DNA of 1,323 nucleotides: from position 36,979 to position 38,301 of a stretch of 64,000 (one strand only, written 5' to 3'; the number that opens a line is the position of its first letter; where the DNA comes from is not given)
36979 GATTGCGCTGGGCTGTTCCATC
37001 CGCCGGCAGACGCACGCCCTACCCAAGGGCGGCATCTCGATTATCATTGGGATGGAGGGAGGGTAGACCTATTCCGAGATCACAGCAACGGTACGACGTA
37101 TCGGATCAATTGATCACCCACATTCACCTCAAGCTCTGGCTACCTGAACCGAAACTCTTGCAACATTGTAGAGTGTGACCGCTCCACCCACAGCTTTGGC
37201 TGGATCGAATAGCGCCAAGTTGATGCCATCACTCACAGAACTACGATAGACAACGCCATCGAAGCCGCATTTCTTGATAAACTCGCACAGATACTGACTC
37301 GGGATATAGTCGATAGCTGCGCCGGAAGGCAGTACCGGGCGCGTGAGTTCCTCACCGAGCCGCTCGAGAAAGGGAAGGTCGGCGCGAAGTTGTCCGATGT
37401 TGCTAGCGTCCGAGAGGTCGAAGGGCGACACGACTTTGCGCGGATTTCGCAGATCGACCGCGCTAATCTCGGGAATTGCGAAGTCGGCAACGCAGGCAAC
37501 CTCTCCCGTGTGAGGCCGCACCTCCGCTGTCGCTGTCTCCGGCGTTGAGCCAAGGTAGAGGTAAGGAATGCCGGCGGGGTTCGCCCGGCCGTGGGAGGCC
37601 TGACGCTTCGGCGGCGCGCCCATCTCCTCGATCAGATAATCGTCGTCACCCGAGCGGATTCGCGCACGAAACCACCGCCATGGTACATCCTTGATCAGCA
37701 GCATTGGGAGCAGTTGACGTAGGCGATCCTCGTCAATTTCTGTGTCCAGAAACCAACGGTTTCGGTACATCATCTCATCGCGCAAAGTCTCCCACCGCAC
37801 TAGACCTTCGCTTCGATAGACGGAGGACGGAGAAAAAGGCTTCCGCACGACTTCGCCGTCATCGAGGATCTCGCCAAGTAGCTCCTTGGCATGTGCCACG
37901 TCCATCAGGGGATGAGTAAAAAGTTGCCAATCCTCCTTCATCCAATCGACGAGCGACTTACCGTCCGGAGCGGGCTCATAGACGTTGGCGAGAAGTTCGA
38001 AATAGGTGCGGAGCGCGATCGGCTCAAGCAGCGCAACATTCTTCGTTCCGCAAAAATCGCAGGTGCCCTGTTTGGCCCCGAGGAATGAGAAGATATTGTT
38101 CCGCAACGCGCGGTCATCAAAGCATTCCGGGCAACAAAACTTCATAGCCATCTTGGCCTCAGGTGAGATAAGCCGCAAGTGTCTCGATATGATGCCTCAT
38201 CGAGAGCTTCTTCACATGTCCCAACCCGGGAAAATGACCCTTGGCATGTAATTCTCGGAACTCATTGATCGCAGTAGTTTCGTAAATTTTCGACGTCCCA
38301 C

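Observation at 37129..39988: Low-GC three-gene operon (PD-(D/E)xK sce7726-like / sce7725-like / zinc-ribbon RES protein): candidate undescribed NAD+-targeting defence system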

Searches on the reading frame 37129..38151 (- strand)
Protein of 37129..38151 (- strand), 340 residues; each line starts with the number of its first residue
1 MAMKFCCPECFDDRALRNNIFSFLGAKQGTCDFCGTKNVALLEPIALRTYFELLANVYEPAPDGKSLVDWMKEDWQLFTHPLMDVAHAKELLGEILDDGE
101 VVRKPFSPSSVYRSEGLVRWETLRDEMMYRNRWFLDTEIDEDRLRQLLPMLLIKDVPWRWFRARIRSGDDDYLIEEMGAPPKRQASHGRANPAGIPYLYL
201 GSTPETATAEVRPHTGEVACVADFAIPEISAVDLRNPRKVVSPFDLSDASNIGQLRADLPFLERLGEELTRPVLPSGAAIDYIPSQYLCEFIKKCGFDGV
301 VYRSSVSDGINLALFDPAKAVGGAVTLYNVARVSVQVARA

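Call 8: search_protein_families(library=ncbifam, proteins=[window:37129-38151:-], max_evalue=0.01)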
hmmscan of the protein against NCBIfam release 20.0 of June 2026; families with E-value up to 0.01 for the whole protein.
window:37129-38151:- (340 aa): 0 families

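Call 9: search_protein_families(library=pfam, proteins=[window:37129-38151:-], max_evalue=0.01)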
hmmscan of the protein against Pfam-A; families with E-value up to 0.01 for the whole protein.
window:37129-38151:- (340 aa): 1 family
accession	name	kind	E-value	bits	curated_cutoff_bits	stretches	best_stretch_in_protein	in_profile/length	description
PF08808.17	RES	-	4e-18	66.4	23.2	1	176-318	14-141/157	RES domain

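Call 10: search_protein_families(library=padloc, proteins=[window:37129-38151:-], max_evalue=0.01)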
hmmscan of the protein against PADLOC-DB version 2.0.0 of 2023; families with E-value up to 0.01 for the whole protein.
window:37129-38151:- (340 aa): 0 families

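Call 11: search_protein_families(library=pfam, proteins=[window:37129-38151:-], max_evalue=10)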
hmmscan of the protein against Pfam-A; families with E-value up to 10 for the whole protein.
window:37129-38151:- (340 aa): 1 family
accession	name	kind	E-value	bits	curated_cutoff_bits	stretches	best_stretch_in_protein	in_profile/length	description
PF08808.17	RES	-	4e-18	66.4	23.2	1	176-318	14-141/157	RES domain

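Call 12: search_protein_families(library=padloc, proteins=[window:37129-38151:-], max_evalue=10)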
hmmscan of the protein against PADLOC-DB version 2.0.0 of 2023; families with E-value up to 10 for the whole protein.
window:37129-38151:- (340 aa): 0 families

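Call 14: find_homologous_proteins(query=window:37129-38151:-)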
Query window:37129-38151:- (340 aa): 2845 proteins with E <= 0.001 among 6823 candidates; the best 120 are listed.
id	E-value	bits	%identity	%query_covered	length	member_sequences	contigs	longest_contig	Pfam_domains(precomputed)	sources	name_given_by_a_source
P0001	7.6e-232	787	100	100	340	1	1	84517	PF08808.18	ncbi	-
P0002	2.1e-185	634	81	100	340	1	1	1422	PF08808.18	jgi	jgi:hypothetical protein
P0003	6.0e-185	632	81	100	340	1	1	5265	PF08808.18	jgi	jgi:hypothetical protein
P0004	1.7e-180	618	79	99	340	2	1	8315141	PF08808.18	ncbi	ncbi:RES family NAD+ phosphorylase [Bradyrhizobium sp. USDA 4486]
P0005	6.6e-180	616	78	100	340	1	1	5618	PF08808.18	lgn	-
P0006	3.3e-179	613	78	100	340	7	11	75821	PF08808.18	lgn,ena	-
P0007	5.9e-179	613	78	100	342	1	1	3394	PF08808.18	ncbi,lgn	-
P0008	8.9e-179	612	78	100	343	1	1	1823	PF08808.18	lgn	-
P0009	1.1e-177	608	78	100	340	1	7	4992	PF08808.18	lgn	-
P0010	1.2e-177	608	77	100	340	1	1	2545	PF08808.18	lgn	-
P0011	1.4e-177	608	78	100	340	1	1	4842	PF08808.18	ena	-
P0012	1.9e-176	604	77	100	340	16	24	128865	PF08808.18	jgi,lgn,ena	jgi:hypothetical protein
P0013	2.8e-176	604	76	99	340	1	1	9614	PF08808.18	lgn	-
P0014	3.5e-176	603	78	99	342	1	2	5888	PF08808.18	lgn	-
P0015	8.2e-176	602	76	100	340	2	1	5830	PF08808.18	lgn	-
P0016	9.5e-176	602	76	100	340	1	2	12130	PF08808.18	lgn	-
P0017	1.2e-175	602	77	100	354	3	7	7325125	PF08808.18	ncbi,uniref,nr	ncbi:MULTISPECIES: RES family NAD+ phosphorylase [unclassified Mesorhizobium]|uniref:RES family NAD+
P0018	2.0e-175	601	75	100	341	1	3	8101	PF08808.18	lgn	-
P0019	3.0e-175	600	77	100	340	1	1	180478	PF08808.18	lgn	-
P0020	3.2e-175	600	77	99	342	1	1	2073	PF08808.18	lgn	-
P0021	1.2e-174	598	76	100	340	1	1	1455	PF08808.18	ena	-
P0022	1.6e-174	598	75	99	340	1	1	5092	PF08808.18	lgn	-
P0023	1.9e-174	598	76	100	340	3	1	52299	PF08808.18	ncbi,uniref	ncbi:RES family NAD+ phosphorylase [Mesorhizobium sp. M0767]|uniref:RES family NAD+ phosphorylase n=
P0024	1.9e-174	598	76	99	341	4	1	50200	PF08808.18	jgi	jgi:hypothetical protein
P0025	2.8e-174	597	76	100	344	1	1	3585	PF08808.18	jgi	-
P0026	3.5e-174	597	76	100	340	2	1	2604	PF08808.18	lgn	-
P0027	3.6e-174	597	76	99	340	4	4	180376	PF08808.18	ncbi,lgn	-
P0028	8.5e-174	596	76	100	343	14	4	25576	PF08808.18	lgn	-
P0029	1.1e-173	595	76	99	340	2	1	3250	PF08808.18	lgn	-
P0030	1.2e-173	595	78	100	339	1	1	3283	PF08808.18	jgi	jgi:hypothetical protein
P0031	2.0e-173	594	76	100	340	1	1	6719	PF08808.18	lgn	-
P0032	2.3e-173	594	76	100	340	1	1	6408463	PF08808.18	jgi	jgi:hypothetical protein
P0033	3.6e-173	594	75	100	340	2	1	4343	PF08808.18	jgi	jgi:RES domain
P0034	4.4e-173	593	76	99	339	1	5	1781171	PF08808.18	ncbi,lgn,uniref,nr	ncbi:RES family NAD+ phosphorylase [Afipia sp. 1NLS2]|uniref:RES family NAD+ phosphorylase n=1 Tax=A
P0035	5.7e-173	593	76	100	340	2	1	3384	PF08808.18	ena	-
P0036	6.4e-173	593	76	100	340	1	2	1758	PF08808.18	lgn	-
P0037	6.5e-173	593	77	100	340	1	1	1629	PF08808.18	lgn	-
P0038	7.2e-173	593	75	99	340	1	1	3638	PF08808.18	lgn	-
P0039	9.7e-173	592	75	100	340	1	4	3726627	PF08808.18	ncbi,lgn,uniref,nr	ncbi:RES family NAD+ phosphorylase [Blastochloris viridis]|uniref:RES domain protein n=2 Tax=Blastoc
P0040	1.5e-172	592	74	100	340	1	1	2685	PF08808.18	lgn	-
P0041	1.5e-172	592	76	100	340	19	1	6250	PF08808.18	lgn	-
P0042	1.9e-172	591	74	99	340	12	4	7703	PF08808.18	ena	-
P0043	2.3e-172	591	76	100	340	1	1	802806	PF08808.18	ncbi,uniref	ncbi:RES family NAD+ phosphorylase [Aquibium sp. LZ166]|uniref:RES family NAD+ phosphorylase n=1 Tax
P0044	2.5e-172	591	75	99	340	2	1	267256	PF08808.18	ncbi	ncbi:RES family NAD+ phosphorylase [Mesorhizobium sp. 128a]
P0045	2.6e-172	591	76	100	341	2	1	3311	PF08808.18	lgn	-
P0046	3.0e-172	591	76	100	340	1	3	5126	PF08808.18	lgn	-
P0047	3.3e-172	590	75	100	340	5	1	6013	PF08808.18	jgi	jgi:hypothetical protein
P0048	3.6e-172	590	75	100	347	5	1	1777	PF08808.18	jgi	-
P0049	3.9e-172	590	74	100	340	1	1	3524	PF08808.18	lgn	-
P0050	4.0e-172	590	76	100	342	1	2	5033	PF08808.18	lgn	-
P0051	4.3e-172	590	75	100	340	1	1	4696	PF08808.18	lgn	-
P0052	4.8e-172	590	76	99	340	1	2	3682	PF08808.18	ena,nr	nr:RES family NAD+ phosphorylase [uncultured Rhodopila sp.]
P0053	5.2e-172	590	75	99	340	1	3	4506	PF08808.18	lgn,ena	-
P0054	5.4e-172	590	74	100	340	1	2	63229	PF08808.18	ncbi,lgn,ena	-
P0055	6.0e-172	590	75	99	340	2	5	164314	PF08808.18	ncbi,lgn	ncbi:MAG: RES family NAD+ phosphorylase [Nitratireductor sp.]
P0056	6.4e-172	589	77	98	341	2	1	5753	PF08808.18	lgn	-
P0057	7.8e-172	589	75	100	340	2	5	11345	PF08808.18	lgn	-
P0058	8.8e-172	589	76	100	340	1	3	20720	PF08808.18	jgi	-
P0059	1.0e-171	589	75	100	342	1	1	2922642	PF08808.18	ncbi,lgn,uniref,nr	ncbi:RES family NAD+ phosphorylase [Caballeronia sp. LZ043]|uniref:RES family NAD+ phosphorylase n=1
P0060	1.1e-171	589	75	100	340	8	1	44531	PF08808.18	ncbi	-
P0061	1.1e-171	589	77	100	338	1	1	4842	PF08808.18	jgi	jgi:hypothetical protein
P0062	1.3e-171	588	75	100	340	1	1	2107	PF08808.18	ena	-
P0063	2.3e-171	588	74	99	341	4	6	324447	PF08808.18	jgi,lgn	-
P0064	2.5e-171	588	76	100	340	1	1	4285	PF08808.18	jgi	jgi:hypothetical protein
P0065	3.1e-171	587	74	100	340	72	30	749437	PF08808.18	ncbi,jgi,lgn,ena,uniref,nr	ncbi:MAG: hypothetical protein A2792_06395 [Sphingomonadales bacterium RIFCSPHIGHO2_01_FULL_65_20]|u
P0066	3.5e-171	587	75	99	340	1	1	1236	PF08808.18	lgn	-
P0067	3.7e-171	587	75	99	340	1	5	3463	PF08808.18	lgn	-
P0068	3.8e-171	587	76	98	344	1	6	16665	PF08808.18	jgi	jgi:hypothetical protein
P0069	4.3e-171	587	74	100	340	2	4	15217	PF08808.18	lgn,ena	-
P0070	4.6e-171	587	75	99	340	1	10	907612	PF08808.18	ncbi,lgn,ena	-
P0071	5.2e-171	586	75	99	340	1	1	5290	PF08808.18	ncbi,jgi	jgi:hypothetical protein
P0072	5.2e-171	586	75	100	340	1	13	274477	PF08808.18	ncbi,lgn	-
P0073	5.4e-171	586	75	99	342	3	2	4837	PF08808.18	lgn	-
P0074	6.4e-171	586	74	100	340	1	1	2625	PF08808.18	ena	-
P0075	9.5e-171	586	75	100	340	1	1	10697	PF08808.18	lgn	-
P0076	1.2e-170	585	74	99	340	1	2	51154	PF08808.18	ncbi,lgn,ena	-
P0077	1.3e-170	585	73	100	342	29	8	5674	PF08808.18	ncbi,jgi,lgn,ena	jgi:hypothetical protein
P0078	1.3e-170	585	75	100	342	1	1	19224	PF08808.18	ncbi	-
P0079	1.5e-170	585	75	97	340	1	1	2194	PF08808.18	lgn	-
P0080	1.8e-170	585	74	100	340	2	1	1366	PF08808.18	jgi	jgi:hypothetical protein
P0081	2.1e-170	584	74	99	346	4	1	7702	PF08808.18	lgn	-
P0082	2.7e-170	584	74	99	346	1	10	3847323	PF08808.18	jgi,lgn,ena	-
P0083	3.0e-170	584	74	100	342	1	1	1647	PF08808.18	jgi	jgi:hypothetical protein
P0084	3.1e-170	584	75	100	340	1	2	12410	PF08808.18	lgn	-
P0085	4.1e-170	584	74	100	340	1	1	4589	PF08808.18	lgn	-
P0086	5.1e-170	583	75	100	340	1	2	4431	PF08808.18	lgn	-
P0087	5.4e-170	583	74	99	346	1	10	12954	PF08808.18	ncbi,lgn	-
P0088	6.8e-170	583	74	100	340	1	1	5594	PF08808.18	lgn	-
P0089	7.5e-170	583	74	99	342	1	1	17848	PF08808.18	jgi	jgi:hypothetical protein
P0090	7.6e-170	583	74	100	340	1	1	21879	PF08808.18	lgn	-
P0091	7.9e-170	583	75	97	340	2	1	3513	PF08808.18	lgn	-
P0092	9.5e-170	582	74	99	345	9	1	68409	PF08808.18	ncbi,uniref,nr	ncbi:RES family NAD+ phosphorylase [Sphingobium sp. 3R8]|uniref:RES family NAD+ phosphorylase n=1 Ta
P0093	1.0e-169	582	76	99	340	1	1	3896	PF08808.18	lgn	-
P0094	1.1e-169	582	74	99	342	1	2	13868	PF08808.18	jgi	-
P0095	2.0e-169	581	74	99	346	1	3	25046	PF08808.18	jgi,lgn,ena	-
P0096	2.1e-169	581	74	99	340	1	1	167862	PF08808.18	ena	-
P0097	2.3e-169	581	74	100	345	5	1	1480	PF08808.18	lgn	-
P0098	2.4e-169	581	74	99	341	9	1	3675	PF08808.18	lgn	-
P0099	2.5e-169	581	73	100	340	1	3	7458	PF08808.18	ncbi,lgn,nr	ncbi:MAG: RES family NAD+ phosphorylase [Methylocystis sp.]|nr:RES family NAD+ phosphorylase [Methyl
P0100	2.6e-169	581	74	99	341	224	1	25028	PF08808.18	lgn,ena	-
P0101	2.6e-169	581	74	100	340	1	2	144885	PF08808.18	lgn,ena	-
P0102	2.7e-169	581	74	99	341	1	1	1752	PF08808.18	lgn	-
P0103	2.7e-169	581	75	97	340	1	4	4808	PF08808.18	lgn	-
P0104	2.8e-169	581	74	100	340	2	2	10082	PF08808.18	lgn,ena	-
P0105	2.8e-169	581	73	100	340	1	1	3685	PF08808.18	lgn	-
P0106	4.1e-169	580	75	100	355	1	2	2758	PF08808.18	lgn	-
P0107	4.1e-169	580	73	99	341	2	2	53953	PF08808.18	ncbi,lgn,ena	-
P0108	4.6e-169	580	74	100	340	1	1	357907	PF08808.18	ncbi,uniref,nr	ncbi:RES family NAD+ phosphorylase [Billgrantia bachuensis]|uniref:RES family NAD+ phosphorylase n=1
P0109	5.6e-169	580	74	99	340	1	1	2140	PF08808.18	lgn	-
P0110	6.3e-169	580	74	99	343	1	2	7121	PF08808.18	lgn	-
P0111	8.8e-169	579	74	100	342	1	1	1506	PF08808.18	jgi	jgi:hypothetical protein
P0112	8.9e-169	579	74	99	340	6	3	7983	PF08808.18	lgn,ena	-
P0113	9.3e-169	579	75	100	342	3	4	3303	PF08808.18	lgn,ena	-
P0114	1.1e-168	579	74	100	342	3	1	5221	PF08808.18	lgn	-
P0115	1.3e-168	579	73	99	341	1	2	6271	PF08808.18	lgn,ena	-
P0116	1.3e-168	579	73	99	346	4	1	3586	PF08808.18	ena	-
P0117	1.6e-168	578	74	97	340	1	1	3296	PF08808.18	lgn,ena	-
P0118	2.0e-168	578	72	99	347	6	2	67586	PF08808.18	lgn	-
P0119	2.4e-168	578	73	100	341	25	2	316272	PF08808.18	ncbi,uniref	ncbi:RES family NAD+ phosphorylase [Rhizobium leguminosarum]|uniref:RES family NAD+ phosphorylase n=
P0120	2.5e-168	578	72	100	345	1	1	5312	PF08808.18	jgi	jgi:hypothetical protein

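Call 30: find_encoding_contigs(protein=P0001, flank=10000, max_places=3)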
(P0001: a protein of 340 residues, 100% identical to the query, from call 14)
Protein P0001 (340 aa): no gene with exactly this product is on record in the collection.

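Call 75: search_protein_families(library=pfam, alignment_id=A6, max_evalue=1)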
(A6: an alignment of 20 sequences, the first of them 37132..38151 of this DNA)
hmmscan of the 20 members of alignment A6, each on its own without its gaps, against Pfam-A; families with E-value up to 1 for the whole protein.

A. member 1, window:37132-38151:- (340 aa): 1 family
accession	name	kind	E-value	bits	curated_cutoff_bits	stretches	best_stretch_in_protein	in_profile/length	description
PF08808.17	RES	-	4e-18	66.4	23.2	1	176-318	14-141/157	RES domain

B. families by the number of members that match (of 20 scanned): 5 families
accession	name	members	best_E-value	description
PF08808.17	RES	20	7.7e-21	RES domain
PF18870.6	HEPN_RES_NTD1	8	6.1e-05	HEPN/RES N-terminal domain 1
PF14760.11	Rnk_N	6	0.012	Rnk N-terminus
PF21202.3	SLX1_C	1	0.051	Structure-specific endonuclease subunit SLX1, C-terminal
PF07213.16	DAP10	1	0.18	DAP10 membrane protein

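Call 76: search_dna_similar(query=window:37132-38151:-, collection=plasmids, mode=protein, rows=spread, max_rows=50, max_evalue=0.001)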
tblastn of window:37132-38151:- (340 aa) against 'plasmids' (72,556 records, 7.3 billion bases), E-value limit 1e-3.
Records with a match: 317; places in all: 320; records where one place covers at least 80% of the query: 140.
Best place of each record, by identity: 60-80% 11; <60% 306.
By first word of the organism name: Escherichia 64; Klebsiella 47; Citrobacter 33; Enterobacter 32; Shigella 29; Salmonella 13; Serratia 9; Rhizobium 7; Bacillus 7; Pantoea 6; and 37 more.
By predicted mobility (MOB-suite, as given by PLSDB): conjugative 215; non-mobilizable 56; mobilizable 46.
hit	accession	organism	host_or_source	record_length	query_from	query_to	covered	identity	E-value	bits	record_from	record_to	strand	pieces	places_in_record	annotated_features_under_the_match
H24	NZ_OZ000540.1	Shinella sp. WSC3-e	-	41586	4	337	98%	71.0%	2e-156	492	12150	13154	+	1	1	RES family NAD+ phosphorylase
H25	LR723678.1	arsenite-oxidising bacterium NT-25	moist arsenopyrite (FeAsS)-containing ...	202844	4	337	98%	68.4%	1e-149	472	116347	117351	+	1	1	RES domain-containing protein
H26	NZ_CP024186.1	Moraxella osloensis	single cell,skin swab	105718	4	318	93%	34.0%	6e-51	188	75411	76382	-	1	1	RES family NAD+ phosphorylase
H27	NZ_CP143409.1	Pantoea agglomerans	Brassica napus,cell culture,Seed,Seed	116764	4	330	96%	26.3%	3e-7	60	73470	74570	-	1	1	RES domain-containing protein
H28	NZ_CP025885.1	Escherichia coli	Homo sapiens,stool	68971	4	335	98%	24.0%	6e-10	68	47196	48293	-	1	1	RES family NAD+ phosphorylase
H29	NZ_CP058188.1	Enterobacter hormaechei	culture,Wastewater influent sample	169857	4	335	98%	23.4%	5e-11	71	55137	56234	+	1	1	RES family NAD+ phosphorylase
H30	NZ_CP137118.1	Citrobacter freundii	Homo sapiens,urine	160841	4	335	98%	23.4%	2e-11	72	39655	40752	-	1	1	RES family NAD+ phosphorylase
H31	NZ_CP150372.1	Salmonella enterica subsp. enterica serovar Newport str. ...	food,ground beef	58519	4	335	98%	23.4%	4e-9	66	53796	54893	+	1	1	RES family NAD+ phosphorylase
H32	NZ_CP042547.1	Klebsiella michiganensis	Homo sapiens,Whole organism,clinical ...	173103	4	335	98%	23.2%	5e-10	68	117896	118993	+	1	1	RES family NAD+ phosphorylase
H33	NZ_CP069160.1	Citrobacter sp. R56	cell culture,water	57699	4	335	98%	23.0%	1e-10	70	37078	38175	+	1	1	RES family NAD+ phosphorylase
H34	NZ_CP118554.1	Enterobacter hormaechei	Homo sapiens,other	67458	4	324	94%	23.5%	5e-11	71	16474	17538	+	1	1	RES family NAD+ phosphorylase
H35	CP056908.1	Citrobacter freundii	culture,Wastewater influent sample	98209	4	324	94%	23.5%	5e-11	71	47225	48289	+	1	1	RES family NAD+ phosphorylase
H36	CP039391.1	Enterobacter hormaechei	whole organism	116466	4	324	94%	23.5%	5e-11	71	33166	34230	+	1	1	RES domain-containing protein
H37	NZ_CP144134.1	Klebsiella pneumoniae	-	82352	4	335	98%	22.6%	4e-8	62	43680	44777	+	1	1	RES family NAD+ phosphorylase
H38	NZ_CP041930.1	Klebsiella pneumoniae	Homo sapiens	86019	4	335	98%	22.6%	4e-8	62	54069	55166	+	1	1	RES family NAD+ phosphorylase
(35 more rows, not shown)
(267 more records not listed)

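Call 77: get_annotated_region(hit=H28, flank=4000)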
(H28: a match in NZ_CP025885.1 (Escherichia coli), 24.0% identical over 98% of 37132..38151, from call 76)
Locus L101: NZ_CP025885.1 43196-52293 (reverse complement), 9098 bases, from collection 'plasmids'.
description: Escherichia coli strain 503440 plasmid p503440_68, complete sequence
organism: Escherichia coli (NCBI taxid 562)
taxonomy: Bacteria; Pseudomonadota; Gammaproteobacteria; Enterobacterales; Enterobacteriaceae; Escherichia; Escherichia coli
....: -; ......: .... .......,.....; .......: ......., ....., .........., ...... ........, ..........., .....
typing (MOB-suite, as given by PLSDB): conjugative; replicon IncFII,IncI-gamma/K1; relaxase MOBF; mating-pair formation MPF_F
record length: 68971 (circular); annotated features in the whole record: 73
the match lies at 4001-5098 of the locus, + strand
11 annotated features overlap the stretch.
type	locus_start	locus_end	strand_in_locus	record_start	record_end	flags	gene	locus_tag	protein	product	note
CDS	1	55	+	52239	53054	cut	-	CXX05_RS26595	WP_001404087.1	hypothetical protein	-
CDS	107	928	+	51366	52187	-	-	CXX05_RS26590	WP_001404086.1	hypothetical protein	-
CDS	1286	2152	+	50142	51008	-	-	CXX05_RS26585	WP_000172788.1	ParA family protein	-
CDS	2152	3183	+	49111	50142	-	-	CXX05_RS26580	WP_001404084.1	ParB/RepB/Spo0J family partition protein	GO:0007059 - chromosome segregation [Evidence IEA]; GO:0000910 - cytokinesis [Evidence IEA]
CDS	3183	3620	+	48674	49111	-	-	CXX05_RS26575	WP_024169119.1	hypothetical protein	-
CDS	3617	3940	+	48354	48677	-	-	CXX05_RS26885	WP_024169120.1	hypothetical protein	-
CDS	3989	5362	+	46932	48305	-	-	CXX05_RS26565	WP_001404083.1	RES family NAD+ phosphorylase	-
CDS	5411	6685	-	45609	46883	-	-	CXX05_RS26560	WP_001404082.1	Y-family DNA polymerase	-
CDS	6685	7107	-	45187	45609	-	umuD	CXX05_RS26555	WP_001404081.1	translesion error-prone DNA polymerase V autoproteolytic subunit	-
CDS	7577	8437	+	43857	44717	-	-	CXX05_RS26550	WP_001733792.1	RepB family plasmid replication initiator protein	GO:0006270 - DNA replication initiation [Evidence IEA]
CDS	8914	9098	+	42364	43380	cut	-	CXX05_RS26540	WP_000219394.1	IS110-like element ISShdy1 family transposase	GO:0006313 - DNA transposition [Evidence IEA]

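Call 78: get_annotated_region(hit=H37, flank=4000)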
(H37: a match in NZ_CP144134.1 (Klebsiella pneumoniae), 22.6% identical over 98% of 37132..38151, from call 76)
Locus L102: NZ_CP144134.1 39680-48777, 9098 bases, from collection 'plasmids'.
description: Klebsiella pneumoniae strain KP124-index197 plasmid pKP124-3-NDM-4, complete sequence
organism: Klebsiella pneumoniae (NCBI taxid 573)
taxonomy: Bacteria; Pseudomonadota; Gammaproteobacteria; Enterobacterales; Enterobacteriaceae; Klebsiella; Klebsiella pneumoniae
host: -; source: -; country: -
typing (MOB-suite, as given by PLSDB): mobilizable; replicon rep_cluster_2183; relaxase MOBF
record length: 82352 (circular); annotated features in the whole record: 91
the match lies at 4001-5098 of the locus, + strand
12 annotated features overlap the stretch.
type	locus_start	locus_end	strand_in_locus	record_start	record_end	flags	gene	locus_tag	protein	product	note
CDS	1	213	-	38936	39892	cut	-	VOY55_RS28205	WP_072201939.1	Abi family protein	-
CDS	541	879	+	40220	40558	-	-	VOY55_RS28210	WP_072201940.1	hypothetical protein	-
CDS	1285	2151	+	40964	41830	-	-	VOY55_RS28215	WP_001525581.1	AAA family ATPase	-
CDS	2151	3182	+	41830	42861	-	-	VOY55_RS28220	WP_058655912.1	ParB/RepB/Spo0J family partition protein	GO:0007059 - chromosome segregation [Evidence IEA]; GO:0000910 - cytokinesis [Evidence IEA]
CDS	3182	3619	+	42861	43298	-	-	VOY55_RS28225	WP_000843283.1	hypothetical protein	-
CDS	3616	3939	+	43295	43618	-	-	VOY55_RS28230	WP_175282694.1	hypothetical protein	-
CDS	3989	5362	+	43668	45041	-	-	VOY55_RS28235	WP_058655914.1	RES family NAD+ phosphorylase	-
CDS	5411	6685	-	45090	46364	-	-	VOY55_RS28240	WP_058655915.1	Y-family DNA polymerase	-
CDS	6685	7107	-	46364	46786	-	umuD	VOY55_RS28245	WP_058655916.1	translesion error-prone DNA polymerase V autoproteolytic subunit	-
CDS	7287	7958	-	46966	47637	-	-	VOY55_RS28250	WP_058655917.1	SOS response-associated peptidase family protein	GO:0006974 - DNA damage response [Evidence IEA]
CDS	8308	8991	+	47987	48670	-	-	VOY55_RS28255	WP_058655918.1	DNA methylase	-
CDS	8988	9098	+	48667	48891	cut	-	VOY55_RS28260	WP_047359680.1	hypothetical protein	-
